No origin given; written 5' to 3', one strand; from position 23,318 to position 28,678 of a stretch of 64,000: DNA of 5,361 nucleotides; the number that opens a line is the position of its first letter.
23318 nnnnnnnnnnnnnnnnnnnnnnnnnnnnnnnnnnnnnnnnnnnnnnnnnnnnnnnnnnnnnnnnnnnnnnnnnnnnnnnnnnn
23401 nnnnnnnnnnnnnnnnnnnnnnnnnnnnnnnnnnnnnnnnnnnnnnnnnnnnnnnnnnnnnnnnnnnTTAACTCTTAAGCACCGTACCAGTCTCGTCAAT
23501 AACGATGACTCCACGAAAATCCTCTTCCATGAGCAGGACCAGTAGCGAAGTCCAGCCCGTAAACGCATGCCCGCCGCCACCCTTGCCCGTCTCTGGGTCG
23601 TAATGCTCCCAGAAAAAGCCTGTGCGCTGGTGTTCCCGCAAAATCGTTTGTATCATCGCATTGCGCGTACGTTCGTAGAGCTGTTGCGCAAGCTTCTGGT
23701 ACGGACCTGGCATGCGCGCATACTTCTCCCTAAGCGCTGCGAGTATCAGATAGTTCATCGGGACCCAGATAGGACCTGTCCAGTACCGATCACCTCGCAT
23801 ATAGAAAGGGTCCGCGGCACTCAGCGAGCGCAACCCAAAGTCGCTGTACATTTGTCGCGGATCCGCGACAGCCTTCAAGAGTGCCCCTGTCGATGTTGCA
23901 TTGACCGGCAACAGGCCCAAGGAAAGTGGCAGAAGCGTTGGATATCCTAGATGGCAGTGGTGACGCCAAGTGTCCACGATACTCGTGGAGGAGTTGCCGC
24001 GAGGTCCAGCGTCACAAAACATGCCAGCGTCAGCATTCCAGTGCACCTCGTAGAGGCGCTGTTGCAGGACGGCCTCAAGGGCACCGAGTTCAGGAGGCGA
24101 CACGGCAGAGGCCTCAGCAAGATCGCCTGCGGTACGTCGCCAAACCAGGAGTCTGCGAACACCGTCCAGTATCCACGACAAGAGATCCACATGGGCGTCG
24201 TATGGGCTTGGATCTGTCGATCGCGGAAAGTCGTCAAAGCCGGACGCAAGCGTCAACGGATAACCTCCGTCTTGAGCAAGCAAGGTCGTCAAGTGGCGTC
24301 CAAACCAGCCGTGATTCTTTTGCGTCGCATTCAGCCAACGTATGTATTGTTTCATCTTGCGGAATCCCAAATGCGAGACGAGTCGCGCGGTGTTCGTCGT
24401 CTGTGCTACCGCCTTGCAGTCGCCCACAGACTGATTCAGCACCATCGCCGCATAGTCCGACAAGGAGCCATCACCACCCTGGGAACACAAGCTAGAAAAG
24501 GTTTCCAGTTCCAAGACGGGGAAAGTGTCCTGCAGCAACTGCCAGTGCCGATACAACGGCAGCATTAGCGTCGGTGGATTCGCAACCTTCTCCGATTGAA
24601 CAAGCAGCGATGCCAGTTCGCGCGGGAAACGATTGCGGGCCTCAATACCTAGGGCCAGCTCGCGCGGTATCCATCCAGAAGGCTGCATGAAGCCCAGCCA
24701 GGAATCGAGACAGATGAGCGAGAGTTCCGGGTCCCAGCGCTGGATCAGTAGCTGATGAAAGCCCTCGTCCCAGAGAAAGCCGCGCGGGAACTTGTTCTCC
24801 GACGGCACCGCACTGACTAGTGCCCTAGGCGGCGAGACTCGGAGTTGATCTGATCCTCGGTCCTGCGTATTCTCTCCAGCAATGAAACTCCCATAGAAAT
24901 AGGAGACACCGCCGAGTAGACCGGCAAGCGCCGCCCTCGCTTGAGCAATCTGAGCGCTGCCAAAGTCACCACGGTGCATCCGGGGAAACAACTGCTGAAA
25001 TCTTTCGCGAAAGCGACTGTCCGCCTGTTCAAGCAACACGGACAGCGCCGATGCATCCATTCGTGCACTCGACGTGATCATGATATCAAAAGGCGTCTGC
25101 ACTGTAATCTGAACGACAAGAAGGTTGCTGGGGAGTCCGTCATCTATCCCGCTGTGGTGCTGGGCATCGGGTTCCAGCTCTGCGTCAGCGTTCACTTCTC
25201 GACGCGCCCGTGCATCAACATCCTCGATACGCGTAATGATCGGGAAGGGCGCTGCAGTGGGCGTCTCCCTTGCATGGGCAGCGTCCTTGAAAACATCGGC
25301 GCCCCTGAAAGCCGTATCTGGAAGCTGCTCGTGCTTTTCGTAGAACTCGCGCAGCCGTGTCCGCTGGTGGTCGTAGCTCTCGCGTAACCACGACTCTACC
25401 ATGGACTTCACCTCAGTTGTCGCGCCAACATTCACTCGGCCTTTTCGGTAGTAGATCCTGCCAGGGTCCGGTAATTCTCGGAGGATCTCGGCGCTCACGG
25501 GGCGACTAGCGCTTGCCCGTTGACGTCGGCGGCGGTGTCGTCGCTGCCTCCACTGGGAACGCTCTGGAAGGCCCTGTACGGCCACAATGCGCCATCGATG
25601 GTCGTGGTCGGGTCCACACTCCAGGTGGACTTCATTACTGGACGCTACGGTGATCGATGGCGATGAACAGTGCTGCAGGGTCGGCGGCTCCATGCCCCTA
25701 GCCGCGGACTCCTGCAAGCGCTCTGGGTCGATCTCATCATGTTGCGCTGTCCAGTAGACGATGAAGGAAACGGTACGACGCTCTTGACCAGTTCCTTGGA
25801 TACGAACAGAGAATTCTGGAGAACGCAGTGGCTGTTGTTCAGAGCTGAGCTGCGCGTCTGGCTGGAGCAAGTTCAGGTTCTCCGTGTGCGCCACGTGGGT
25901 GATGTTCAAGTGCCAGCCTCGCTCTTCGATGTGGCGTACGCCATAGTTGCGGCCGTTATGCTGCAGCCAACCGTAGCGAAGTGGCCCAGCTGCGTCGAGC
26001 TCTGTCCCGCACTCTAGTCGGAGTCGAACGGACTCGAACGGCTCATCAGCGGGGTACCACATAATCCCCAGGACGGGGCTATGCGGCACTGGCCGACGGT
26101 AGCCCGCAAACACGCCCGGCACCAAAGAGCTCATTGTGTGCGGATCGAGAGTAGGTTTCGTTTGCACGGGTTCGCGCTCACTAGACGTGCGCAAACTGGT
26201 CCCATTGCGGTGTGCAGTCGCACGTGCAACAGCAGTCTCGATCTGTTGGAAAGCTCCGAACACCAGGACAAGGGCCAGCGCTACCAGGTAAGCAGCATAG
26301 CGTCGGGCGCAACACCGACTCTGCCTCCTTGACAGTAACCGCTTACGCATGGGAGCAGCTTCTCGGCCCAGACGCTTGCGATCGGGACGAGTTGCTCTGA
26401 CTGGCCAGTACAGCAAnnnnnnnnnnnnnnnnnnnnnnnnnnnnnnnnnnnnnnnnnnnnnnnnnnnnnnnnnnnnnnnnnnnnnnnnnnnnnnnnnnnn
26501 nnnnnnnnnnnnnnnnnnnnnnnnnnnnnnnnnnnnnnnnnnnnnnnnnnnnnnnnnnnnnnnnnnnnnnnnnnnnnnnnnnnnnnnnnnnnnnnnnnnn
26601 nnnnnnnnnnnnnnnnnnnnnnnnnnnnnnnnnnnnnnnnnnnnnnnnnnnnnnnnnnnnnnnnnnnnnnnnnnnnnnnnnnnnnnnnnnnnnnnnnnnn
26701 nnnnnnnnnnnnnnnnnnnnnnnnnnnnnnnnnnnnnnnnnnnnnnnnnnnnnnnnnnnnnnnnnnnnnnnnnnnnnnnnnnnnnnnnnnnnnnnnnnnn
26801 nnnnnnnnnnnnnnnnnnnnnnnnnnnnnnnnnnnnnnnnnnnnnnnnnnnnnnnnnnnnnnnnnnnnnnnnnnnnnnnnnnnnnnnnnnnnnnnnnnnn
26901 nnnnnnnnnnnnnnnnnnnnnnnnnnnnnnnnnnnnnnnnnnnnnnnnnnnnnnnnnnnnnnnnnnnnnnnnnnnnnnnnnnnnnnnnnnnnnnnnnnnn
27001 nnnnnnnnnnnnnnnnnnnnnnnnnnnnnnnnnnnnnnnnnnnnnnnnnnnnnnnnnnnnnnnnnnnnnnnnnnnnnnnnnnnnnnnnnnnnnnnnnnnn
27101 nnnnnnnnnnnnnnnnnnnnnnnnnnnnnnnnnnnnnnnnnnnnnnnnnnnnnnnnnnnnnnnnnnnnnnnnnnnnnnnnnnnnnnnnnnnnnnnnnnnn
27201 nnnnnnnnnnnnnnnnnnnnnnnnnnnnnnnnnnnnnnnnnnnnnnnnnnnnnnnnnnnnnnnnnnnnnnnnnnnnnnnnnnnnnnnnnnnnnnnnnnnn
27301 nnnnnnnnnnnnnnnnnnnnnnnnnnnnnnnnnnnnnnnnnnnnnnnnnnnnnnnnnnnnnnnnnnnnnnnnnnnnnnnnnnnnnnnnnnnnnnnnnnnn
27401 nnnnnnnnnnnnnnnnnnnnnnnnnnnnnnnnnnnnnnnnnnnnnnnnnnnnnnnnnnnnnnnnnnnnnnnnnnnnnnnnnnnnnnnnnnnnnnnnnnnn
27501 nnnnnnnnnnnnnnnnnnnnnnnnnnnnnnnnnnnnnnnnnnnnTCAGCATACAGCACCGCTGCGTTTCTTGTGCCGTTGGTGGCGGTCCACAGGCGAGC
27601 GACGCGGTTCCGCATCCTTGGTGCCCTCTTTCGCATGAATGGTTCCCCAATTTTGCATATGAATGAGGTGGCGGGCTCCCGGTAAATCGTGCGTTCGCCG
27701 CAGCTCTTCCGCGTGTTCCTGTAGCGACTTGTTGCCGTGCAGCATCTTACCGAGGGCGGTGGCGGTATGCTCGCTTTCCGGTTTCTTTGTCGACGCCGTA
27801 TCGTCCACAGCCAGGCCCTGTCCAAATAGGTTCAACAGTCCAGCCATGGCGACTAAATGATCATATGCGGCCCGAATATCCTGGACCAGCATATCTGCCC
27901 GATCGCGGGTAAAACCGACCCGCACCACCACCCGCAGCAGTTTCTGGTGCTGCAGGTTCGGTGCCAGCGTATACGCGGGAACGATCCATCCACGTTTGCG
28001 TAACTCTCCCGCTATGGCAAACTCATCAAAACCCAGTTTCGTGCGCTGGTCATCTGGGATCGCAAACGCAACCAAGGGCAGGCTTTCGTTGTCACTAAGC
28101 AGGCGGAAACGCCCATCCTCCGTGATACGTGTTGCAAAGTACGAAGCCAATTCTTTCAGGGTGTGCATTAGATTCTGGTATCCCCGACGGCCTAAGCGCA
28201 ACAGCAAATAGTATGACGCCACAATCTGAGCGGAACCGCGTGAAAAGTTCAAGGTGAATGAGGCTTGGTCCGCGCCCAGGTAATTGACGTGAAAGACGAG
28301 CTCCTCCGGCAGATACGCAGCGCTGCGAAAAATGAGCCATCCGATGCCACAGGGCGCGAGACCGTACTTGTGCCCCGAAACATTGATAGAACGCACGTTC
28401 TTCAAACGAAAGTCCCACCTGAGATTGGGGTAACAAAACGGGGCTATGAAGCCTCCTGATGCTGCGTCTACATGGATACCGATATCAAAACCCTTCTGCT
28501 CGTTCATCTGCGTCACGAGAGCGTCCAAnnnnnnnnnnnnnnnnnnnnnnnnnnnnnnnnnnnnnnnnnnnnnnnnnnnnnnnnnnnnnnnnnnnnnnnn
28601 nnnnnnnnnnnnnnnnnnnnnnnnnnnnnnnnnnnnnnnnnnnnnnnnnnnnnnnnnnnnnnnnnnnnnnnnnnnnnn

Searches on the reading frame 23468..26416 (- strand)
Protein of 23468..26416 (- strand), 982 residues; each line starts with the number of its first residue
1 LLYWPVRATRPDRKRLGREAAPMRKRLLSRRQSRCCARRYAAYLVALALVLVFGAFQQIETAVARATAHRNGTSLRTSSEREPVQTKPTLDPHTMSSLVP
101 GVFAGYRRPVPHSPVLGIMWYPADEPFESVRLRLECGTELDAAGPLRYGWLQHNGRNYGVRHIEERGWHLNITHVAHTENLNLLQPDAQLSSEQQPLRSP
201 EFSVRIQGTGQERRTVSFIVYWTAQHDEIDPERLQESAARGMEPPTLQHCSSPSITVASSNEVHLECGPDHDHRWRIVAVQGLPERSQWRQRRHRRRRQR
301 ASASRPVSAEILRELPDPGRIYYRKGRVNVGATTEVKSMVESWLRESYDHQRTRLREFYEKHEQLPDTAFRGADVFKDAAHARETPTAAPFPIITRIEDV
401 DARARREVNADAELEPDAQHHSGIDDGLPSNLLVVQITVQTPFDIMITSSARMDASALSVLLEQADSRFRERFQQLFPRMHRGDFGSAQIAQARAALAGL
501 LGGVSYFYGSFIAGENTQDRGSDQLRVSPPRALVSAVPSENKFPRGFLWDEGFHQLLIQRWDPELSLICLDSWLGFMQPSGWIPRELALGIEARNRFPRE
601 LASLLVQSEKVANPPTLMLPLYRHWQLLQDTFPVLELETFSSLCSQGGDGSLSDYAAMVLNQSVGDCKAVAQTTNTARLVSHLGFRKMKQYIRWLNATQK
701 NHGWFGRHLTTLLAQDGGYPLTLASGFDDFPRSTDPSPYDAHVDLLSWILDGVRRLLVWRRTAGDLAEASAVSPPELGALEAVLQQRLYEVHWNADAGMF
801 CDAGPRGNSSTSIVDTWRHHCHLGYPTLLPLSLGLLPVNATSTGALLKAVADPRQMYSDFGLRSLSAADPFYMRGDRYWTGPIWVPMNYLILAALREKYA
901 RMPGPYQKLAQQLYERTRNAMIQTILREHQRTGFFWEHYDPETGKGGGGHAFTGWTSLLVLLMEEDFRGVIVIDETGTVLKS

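Call 9: search_protein_families(library=pfam, proteins=[window:23468-26416:-], max_evalue=0.001)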
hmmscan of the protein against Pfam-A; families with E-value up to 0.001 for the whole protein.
window:23468-26416:- (982 aa): 3 families
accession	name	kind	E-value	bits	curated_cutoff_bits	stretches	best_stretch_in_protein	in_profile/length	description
PF03200.22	Glyco_hydro_63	-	1.1e-112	377.8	22.4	1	456-965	4-492/492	Glycosyl hydrolase family 63 C-terminal domain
PF22422.2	MGH1-like_GH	-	2.2e-22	80.6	27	1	775-953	200-354/356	Mannosylglycerate hydrolase MGH1-like glycoside hydrolase domain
PF16923.11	Glyco_hydro_63N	-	1.2e-07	32.6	23.8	1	100-174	9-80/227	Glycosyl hydrolase family 63 N-terminal domain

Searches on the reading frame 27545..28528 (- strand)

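Call 9: search_protein_families(library=pfam, proteins=[window:27545-28528:-], max_evalue=0.001)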
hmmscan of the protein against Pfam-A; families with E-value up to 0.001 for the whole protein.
window:27545-28528:- (327 aa): 1 family
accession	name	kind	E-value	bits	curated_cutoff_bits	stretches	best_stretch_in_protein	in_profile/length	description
PF00282.25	Pyridoxal_deC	-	1.5e-36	126.3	27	1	14-156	227-373/375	Pyridoxal-dependent decarboxylase conserved domain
